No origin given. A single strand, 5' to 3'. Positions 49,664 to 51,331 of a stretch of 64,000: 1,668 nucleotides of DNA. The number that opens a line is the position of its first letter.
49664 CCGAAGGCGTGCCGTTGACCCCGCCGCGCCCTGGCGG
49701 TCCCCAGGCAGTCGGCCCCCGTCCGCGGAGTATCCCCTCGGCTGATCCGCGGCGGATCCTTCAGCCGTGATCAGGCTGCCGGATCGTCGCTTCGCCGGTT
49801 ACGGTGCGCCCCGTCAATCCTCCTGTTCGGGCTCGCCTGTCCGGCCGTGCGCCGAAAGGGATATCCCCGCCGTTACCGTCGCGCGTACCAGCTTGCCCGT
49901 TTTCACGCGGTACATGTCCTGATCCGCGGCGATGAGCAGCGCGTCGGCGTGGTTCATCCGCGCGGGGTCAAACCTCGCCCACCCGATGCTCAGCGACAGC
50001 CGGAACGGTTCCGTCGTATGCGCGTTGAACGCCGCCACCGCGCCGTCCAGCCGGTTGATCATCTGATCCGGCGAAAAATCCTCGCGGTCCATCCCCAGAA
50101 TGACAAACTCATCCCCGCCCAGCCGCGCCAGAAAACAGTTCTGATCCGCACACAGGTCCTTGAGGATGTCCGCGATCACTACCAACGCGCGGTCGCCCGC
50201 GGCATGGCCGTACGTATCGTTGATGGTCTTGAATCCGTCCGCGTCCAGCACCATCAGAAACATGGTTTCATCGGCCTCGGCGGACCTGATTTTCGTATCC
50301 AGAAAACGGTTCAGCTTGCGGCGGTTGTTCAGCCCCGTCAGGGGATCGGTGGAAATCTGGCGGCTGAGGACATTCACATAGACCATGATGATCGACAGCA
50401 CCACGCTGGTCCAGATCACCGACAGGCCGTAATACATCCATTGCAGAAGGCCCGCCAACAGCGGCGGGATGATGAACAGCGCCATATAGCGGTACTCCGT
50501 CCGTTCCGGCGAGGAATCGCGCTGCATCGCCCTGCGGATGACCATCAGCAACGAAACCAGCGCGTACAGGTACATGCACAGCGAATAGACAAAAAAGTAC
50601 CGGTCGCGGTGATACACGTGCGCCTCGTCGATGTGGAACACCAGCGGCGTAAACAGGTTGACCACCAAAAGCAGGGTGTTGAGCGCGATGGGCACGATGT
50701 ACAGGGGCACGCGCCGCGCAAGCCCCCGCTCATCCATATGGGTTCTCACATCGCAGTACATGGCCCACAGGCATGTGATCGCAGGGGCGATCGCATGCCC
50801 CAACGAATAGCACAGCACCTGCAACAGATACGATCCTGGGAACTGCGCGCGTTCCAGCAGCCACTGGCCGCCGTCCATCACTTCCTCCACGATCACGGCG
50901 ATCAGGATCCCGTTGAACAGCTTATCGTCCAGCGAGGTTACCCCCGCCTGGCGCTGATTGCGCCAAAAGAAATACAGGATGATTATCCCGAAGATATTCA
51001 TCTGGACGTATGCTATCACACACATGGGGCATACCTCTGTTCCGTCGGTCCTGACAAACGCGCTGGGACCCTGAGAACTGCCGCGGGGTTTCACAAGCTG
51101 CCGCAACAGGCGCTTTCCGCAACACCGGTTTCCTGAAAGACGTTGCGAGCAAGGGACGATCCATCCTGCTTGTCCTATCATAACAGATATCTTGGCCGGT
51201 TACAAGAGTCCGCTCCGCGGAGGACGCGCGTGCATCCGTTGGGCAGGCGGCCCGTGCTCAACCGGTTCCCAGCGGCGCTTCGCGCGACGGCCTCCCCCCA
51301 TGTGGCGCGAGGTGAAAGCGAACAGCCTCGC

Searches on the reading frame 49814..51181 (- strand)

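Call 24: search_protein_families(library=pfam, proteins=[window:49814-51181:-])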
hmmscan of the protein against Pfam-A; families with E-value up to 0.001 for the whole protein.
window:49814-51181:- (455 aa): 2 families
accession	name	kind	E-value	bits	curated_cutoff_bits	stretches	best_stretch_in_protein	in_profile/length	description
PF00990.26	GGDEF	-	2.2e-34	119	23.8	1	278-428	3-156/161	Diguanylate cyclase, GGDEF domain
PF16927.11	HisKA_7TM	-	9e-07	29.4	28.6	1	63-275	7-218/224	N-terminal 7TM region of histidine kinase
